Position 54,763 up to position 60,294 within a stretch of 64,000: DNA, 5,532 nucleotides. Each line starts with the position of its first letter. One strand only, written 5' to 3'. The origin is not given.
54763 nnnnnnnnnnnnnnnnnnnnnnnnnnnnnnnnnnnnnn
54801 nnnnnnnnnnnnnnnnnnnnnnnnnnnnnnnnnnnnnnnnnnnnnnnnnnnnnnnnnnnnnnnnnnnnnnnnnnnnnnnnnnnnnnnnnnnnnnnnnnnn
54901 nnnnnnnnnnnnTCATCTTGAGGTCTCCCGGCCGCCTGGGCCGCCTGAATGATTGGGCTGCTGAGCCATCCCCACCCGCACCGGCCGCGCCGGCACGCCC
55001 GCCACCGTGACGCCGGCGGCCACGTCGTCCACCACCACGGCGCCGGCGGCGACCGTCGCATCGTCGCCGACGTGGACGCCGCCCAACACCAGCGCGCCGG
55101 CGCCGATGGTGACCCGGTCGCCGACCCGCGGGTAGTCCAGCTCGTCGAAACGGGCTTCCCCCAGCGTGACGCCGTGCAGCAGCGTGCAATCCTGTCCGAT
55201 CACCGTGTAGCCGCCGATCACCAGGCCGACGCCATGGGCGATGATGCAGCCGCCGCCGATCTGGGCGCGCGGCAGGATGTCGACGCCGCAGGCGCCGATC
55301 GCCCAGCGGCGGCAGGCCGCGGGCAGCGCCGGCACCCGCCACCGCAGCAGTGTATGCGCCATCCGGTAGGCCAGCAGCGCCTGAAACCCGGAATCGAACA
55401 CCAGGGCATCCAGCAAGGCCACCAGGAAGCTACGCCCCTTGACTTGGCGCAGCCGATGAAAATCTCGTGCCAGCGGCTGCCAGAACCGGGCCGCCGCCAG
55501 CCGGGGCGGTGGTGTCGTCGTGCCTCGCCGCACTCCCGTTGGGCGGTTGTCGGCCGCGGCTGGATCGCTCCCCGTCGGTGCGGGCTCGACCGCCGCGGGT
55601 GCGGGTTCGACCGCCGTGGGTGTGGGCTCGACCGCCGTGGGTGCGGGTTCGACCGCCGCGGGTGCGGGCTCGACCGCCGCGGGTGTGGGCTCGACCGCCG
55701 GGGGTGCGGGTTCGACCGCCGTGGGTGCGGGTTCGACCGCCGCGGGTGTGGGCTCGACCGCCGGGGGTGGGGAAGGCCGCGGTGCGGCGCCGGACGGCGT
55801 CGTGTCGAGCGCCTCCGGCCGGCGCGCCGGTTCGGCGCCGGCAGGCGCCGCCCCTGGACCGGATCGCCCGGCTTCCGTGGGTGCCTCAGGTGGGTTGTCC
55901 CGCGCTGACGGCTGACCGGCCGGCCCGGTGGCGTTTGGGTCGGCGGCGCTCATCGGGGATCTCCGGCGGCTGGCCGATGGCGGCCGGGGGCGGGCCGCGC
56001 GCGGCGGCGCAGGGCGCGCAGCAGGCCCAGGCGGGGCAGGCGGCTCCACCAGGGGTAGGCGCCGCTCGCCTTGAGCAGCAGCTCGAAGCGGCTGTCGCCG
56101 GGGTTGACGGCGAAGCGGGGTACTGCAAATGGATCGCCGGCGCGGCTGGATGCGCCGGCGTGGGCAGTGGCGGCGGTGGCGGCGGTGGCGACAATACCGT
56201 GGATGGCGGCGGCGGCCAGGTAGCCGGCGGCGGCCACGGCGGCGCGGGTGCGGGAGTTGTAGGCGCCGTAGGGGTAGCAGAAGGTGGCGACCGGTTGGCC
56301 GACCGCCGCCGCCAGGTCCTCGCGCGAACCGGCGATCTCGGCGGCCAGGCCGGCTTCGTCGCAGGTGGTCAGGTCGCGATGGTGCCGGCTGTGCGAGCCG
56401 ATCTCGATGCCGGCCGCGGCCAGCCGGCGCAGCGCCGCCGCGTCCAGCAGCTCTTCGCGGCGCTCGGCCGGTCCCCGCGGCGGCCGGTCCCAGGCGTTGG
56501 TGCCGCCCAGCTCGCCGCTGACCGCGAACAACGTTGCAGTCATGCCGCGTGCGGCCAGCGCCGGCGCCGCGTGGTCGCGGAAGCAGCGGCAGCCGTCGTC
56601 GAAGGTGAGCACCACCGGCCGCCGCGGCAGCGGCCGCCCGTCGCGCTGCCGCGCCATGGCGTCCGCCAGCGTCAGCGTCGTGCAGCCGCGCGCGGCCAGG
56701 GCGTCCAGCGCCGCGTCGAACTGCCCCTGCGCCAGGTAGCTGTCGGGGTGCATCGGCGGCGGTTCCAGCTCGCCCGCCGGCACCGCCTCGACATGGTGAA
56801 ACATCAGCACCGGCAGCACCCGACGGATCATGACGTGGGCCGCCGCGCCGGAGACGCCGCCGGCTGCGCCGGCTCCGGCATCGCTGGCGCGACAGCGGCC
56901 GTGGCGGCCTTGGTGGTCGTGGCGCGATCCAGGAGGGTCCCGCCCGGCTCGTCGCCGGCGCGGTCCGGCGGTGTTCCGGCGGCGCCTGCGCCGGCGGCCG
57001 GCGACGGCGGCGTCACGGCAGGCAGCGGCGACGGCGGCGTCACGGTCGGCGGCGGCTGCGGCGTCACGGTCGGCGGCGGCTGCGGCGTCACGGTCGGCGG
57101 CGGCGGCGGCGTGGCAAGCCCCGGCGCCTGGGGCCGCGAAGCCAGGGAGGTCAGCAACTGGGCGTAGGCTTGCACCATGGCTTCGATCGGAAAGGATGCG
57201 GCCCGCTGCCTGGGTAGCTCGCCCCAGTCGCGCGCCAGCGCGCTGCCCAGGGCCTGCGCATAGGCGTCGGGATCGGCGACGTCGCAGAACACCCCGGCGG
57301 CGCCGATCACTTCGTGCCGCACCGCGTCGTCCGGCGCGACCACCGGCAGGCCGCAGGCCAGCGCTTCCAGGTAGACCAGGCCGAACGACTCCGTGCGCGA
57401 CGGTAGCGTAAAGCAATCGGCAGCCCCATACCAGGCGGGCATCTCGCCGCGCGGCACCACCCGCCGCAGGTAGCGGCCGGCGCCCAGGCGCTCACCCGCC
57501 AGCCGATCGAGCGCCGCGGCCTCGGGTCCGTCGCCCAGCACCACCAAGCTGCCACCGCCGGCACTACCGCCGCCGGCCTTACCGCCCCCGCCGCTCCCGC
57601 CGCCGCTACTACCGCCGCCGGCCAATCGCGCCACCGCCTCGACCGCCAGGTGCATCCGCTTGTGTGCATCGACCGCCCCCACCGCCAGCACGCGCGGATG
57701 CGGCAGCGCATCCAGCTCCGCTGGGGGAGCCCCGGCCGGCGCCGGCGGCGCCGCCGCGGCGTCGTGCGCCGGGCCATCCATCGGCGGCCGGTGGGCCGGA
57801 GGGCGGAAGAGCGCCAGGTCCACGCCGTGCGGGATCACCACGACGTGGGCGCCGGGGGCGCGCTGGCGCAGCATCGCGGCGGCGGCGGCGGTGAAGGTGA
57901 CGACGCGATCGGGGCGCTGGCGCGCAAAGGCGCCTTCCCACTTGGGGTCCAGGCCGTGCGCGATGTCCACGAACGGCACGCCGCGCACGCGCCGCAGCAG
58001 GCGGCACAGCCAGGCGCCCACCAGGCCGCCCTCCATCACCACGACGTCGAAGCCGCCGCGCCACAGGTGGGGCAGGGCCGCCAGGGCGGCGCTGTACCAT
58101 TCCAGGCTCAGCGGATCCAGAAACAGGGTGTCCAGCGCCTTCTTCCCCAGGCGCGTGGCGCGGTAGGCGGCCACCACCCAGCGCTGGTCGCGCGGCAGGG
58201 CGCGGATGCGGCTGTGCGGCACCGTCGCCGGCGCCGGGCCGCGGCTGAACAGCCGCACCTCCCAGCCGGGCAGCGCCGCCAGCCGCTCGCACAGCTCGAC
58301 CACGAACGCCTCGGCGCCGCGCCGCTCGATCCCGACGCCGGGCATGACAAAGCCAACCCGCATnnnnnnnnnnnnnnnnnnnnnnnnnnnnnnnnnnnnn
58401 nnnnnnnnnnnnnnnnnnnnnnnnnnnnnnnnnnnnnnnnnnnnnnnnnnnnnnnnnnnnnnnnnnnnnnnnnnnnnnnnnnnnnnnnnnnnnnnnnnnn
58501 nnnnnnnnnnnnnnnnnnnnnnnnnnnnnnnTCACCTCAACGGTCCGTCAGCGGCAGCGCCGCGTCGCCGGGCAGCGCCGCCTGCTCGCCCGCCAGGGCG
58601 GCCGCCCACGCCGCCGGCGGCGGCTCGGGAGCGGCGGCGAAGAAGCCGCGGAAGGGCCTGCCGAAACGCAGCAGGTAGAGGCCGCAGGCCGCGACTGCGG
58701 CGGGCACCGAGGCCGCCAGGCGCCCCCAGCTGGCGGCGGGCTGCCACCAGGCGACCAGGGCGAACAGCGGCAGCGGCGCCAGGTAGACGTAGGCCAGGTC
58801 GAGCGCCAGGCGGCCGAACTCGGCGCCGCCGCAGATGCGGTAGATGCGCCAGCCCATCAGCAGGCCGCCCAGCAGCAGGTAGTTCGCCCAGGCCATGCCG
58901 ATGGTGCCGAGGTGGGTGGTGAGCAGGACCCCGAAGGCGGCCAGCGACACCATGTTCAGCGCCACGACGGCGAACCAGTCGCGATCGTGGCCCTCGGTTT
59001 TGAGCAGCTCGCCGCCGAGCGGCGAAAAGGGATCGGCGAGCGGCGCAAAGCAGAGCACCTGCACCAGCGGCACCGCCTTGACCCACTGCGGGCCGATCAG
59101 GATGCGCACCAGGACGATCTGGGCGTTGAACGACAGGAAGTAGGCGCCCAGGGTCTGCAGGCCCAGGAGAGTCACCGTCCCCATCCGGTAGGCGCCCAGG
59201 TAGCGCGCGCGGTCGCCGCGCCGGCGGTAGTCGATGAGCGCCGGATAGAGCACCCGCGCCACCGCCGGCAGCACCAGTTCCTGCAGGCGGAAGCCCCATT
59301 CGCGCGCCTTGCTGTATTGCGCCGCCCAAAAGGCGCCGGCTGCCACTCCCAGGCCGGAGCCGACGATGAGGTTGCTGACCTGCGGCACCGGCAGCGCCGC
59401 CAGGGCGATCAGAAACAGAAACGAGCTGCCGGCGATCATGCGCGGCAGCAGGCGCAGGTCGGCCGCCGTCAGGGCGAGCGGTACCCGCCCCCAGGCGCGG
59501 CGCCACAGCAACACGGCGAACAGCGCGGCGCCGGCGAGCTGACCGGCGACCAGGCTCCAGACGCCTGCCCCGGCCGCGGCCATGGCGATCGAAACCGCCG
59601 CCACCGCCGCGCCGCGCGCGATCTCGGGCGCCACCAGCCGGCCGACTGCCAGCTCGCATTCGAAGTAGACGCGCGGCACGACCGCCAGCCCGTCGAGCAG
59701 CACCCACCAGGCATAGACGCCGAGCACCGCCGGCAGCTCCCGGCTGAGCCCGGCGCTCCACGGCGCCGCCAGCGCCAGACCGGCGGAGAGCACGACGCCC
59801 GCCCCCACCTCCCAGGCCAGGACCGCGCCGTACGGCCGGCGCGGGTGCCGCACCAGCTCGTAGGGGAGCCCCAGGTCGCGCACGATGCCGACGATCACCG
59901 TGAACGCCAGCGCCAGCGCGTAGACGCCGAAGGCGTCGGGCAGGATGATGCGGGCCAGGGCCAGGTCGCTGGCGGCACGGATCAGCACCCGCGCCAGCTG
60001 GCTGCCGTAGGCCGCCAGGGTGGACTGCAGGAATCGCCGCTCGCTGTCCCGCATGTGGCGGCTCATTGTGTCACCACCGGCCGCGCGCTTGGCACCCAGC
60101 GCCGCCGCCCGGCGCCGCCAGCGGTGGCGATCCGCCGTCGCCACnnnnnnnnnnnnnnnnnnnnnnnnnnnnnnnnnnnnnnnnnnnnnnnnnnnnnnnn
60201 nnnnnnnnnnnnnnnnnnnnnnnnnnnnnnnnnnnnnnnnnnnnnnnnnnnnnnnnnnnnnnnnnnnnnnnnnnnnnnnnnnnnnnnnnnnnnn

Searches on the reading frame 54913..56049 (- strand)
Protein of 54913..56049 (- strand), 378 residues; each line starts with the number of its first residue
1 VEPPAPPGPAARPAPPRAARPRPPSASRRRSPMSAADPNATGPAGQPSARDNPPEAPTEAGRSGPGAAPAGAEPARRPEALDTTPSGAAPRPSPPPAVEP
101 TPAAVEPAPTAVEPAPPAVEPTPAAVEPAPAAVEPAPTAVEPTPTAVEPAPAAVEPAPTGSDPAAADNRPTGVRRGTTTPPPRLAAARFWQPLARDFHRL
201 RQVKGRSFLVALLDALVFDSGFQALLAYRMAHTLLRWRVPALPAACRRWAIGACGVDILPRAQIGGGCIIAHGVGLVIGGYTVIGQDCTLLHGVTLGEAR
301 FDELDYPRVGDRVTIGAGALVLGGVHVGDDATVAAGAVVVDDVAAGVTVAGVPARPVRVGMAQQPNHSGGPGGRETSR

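Call 65: search_protein_families(library=pfam, proteins=[window:54913-56049:-], max_evalue=0.001)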
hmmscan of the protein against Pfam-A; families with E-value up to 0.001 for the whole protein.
window:54913-56049:- (378 aa): 3 families
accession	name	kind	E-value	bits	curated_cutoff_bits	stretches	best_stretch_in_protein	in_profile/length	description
PF00132.30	Hexapep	-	2.7e-11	43.1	27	1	307-339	2-34/36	Bacterial transferase hexapeptide (six repeats)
PF14602.12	Hexapep_2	-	1.1e-06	28.7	27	1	308-339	3-32/34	Hexapeptide repeat of succinyl-transferase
PF25084.1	LbH_EIF2B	-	0.00041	20.8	54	0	282-346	39-100/105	EIF2B subunit epsilon LbH domain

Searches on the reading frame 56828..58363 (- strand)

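Call 37: search_protein_families(library=pfam, proteins=[window:56828-58363:-], max_evalue=0.001)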
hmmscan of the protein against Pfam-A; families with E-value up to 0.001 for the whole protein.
window:56828-58363:- (511 aa): 5 families
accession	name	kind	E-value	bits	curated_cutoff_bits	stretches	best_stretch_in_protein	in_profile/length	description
PF13692.12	Glyco_trans_1_4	-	7.8e-22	78.5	27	1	223-376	2-140/142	Glycosyl transferases group 1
PF00534.26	Glycos_transf_1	-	1.3e-18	67.6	26.4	1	223-379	16-159/172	Glycosyl transferases group 1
PF13439.12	Glyco_transf_4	-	1.2e-12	48.6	28.5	1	16-184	3-169/170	Glycosyltransferase Family 4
PF20706.3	GT4-conflict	-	1.5e-08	34.5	26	1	216-345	191-312/385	Family 4 Glycosyltransferase in conflict systems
PF13579.12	Glyco_trans_4_4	-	4.9e-08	33.9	29.7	1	16-179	2-157/158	Glycosyl transferase 4-like domain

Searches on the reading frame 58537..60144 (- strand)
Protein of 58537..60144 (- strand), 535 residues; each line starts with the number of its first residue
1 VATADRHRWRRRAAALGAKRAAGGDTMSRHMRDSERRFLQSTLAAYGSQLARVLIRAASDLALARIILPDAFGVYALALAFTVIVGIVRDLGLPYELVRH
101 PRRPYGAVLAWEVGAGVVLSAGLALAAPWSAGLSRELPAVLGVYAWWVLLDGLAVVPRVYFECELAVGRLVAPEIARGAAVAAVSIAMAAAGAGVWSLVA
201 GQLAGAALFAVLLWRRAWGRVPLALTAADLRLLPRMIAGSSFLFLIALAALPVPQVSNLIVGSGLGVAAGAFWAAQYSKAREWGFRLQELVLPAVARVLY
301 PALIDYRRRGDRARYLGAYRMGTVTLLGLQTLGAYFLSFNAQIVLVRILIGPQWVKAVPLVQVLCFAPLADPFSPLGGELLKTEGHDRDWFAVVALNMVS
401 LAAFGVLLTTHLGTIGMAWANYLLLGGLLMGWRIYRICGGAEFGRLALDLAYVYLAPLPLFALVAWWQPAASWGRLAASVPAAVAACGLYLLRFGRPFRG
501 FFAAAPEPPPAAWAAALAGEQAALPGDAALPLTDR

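Call 37: search_protein_families(library=pfam, proteins=[window:58537-60144:-], max_evalue=0.001)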
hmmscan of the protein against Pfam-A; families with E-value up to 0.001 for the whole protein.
window:58537-60144:- (535 aa): 2 families
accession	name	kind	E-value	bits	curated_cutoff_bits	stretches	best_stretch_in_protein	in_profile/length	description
PF13440.11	Polysacc_synt_3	-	3.3e-28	99.2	23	1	63-359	2-293/293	Polysaccharide biosynthesis protein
PF01943.22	Polysacc_synt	-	1.8e-08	34.6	28.2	1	61-303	24-270/274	Polysaccharide biosynthesis protein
